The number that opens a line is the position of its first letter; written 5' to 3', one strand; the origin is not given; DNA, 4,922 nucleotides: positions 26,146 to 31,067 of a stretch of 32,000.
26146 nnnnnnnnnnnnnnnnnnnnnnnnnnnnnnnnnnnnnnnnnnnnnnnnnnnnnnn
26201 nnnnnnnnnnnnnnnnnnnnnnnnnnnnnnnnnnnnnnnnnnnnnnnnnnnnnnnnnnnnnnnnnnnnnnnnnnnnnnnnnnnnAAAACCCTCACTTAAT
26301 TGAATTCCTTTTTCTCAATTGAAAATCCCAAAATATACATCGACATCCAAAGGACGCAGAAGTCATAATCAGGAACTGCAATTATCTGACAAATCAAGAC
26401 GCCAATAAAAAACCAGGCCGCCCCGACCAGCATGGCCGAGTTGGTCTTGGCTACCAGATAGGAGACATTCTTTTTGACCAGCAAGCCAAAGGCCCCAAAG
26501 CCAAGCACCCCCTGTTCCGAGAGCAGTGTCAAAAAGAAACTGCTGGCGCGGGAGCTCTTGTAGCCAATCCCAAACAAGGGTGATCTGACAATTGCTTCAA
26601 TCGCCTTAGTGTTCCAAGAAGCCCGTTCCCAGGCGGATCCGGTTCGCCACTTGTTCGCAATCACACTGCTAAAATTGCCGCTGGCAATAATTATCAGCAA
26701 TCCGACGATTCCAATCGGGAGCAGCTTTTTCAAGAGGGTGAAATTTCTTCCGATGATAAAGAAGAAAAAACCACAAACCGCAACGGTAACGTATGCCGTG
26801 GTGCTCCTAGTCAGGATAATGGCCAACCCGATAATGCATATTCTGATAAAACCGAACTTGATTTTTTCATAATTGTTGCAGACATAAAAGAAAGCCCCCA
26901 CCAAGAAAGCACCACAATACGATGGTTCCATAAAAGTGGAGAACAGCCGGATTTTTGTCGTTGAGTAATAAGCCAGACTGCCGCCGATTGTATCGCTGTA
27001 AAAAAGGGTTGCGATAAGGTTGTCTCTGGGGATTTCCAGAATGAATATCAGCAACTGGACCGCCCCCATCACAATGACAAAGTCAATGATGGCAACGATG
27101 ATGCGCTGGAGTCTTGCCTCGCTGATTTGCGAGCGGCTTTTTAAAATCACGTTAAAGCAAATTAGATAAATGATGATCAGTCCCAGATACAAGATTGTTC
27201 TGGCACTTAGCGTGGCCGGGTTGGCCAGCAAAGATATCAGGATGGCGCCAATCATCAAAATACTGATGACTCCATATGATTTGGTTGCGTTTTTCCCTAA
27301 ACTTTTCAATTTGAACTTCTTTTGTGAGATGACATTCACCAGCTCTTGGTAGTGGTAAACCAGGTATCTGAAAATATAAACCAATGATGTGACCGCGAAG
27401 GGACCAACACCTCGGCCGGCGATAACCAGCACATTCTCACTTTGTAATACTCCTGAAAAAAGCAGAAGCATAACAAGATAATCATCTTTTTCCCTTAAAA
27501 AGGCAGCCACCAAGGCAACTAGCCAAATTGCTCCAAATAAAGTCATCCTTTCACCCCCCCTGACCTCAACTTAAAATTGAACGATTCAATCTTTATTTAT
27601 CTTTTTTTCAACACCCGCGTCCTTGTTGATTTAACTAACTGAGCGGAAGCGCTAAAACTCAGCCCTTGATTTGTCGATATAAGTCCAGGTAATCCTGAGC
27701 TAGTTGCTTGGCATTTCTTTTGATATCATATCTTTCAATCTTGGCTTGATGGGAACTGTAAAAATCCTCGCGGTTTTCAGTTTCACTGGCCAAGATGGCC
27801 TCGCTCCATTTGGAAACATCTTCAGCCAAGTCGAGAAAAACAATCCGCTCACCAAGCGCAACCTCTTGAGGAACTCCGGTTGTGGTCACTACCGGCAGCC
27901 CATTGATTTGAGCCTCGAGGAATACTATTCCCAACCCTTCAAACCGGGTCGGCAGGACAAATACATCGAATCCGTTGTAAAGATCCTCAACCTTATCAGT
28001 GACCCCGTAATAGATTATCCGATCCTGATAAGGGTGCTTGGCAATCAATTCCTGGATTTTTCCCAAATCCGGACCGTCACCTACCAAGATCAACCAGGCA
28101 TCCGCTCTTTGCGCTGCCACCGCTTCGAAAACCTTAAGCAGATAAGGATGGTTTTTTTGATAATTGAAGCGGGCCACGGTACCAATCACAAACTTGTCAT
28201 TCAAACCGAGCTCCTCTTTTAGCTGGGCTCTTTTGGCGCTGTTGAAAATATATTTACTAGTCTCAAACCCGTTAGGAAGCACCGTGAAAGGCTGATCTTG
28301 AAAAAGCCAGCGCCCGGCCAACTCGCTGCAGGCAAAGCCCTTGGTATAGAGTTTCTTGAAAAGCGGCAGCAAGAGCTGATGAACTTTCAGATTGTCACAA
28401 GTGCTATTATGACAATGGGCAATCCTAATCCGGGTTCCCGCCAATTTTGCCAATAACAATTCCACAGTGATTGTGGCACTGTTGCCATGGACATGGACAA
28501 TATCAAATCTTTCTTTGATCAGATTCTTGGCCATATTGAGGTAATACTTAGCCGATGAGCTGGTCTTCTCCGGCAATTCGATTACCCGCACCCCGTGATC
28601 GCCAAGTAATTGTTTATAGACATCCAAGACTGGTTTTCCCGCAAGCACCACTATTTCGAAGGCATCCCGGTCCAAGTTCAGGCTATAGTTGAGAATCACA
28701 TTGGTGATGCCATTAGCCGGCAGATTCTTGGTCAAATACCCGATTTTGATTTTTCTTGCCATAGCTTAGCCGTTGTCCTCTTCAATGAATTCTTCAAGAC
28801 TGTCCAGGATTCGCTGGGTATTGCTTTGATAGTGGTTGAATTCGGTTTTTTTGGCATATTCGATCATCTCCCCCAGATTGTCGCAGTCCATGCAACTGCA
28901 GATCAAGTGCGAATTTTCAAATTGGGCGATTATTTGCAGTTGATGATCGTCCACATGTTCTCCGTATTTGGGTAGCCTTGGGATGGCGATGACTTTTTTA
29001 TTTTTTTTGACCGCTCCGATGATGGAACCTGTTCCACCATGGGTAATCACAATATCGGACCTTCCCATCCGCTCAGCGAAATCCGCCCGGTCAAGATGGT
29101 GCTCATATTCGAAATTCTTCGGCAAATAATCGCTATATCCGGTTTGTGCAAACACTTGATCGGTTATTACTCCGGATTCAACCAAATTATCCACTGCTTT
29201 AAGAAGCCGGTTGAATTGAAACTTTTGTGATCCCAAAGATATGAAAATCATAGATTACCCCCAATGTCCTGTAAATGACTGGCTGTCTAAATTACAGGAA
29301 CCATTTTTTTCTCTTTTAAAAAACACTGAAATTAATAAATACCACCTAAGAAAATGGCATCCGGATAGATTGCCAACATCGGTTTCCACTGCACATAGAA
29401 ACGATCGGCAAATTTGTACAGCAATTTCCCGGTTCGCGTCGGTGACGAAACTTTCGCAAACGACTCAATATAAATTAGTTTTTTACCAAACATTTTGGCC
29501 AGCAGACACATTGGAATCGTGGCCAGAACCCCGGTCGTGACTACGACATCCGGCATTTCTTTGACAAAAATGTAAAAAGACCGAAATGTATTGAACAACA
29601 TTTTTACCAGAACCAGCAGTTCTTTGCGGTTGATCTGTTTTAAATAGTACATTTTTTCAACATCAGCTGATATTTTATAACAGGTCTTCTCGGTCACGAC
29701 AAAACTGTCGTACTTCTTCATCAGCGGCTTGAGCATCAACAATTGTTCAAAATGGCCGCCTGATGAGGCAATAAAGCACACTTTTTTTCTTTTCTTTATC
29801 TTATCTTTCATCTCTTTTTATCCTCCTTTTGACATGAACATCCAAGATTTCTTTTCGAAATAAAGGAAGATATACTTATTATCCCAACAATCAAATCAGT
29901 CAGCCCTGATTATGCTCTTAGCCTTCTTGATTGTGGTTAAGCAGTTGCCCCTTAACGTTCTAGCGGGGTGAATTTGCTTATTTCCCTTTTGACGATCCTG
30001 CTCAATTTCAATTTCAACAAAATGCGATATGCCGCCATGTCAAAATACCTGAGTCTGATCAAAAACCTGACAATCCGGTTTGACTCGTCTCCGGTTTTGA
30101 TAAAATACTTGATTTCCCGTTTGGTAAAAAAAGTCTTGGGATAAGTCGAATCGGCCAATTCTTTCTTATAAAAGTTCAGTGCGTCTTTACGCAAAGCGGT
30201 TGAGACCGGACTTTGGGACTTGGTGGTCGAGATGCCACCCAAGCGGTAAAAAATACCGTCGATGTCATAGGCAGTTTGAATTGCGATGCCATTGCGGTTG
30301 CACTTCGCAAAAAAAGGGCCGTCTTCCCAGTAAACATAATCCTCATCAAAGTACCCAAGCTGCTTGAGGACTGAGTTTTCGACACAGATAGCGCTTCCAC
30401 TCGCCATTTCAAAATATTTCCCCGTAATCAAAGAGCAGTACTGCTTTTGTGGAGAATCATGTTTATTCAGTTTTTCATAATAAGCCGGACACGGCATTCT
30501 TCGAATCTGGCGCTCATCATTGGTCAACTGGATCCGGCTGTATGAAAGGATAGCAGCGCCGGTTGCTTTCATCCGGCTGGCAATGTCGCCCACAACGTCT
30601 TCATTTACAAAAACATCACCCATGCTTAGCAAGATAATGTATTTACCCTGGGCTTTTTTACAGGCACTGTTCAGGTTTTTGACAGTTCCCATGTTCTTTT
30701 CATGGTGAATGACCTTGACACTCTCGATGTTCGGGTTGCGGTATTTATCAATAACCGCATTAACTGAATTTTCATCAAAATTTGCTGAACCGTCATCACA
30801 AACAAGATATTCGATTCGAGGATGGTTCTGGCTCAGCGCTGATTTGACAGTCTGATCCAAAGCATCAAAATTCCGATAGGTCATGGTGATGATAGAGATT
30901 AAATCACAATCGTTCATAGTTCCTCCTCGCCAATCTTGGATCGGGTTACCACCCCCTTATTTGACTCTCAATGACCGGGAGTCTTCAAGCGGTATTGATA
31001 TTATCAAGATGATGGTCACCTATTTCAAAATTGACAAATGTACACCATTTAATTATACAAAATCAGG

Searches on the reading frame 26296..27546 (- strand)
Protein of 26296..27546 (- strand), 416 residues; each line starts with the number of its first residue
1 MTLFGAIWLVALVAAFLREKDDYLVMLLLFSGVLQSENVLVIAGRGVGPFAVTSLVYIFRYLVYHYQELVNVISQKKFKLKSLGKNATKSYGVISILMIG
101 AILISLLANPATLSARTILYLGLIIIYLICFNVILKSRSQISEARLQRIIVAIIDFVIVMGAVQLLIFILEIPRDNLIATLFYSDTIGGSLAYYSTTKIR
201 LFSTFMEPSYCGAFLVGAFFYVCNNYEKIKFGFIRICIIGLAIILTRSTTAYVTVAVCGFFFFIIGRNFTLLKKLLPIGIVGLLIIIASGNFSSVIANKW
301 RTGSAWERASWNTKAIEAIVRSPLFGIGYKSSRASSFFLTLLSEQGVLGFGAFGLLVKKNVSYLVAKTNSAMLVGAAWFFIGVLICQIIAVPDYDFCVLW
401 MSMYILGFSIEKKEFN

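Call 20: search_protein_families(library=pfam, proteins=[window:26296-27546:-], max_evalue=0.00001)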
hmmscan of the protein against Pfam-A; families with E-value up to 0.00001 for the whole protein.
window:26296-27546:- (416 aa): 1 family
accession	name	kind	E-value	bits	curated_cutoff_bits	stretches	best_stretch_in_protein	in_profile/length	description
PF04932.20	Wzy_C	-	5.3e-06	26.7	31.7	1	238-331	5-105/149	O-Antigen ligase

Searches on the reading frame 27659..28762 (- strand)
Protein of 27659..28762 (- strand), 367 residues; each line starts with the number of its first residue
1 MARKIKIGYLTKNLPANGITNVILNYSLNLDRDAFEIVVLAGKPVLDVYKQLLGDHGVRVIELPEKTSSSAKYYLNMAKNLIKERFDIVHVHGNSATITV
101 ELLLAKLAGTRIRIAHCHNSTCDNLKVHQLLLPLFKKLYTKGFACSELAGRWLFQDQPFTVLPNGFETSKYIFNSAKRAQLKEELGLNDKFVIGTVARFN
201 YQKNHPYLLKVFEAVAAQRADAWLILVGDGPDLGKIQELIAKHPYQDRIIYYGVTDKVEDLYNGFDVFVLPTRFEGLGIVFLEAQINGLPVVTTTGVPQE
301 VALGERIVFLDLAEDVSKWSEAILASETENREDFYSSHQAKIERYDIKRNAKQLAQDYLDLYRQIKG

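Call 20: search_protein_families(library=pfam, proteins=[window:27659-28762:-], max_evalue=0.00001)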
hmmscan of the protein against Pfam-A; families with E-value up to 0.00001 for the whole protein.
window:27659-28762:- (367 aa): 3 families
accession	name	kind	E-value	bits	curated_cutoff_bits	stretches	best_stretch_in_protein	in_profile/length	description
PF00534.26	Glycos_transf_1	-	4e-25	88.8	26.4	1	180-305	4-135/172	Glycosyl transferases group 1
PF13692.12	Glyco_trans_1_4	-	6.5e-24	85.2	27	1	191-324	2-137/142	Glycosyl transferases group 1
PF13439.12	Glyco_transf_4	-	2.5e-10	41.1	28.5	1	17-169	2-169/170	Glycosyltransferase Family 4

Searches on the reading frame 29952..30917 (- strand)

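Call 20: search_protein_families(library=pfam, proteins=[window:29952-30917:-], max_evalue=0.00001)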
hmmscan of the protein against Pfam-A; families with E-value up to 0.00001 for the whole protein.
window:29952-30917:- (321 aa): 2 families
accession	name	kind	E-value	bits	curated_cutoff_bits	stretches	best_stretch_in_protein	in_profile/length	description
PF00535.33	Glycos_transf_2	-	4e-20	72.9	23.3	1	8-148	1-138/168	Glycosyl transferase family 2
PF13641.12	Glyco_tranf_2_3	-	7.5e-06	26.6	27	1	8-218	4-206/230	Glycosyltransferase like family 2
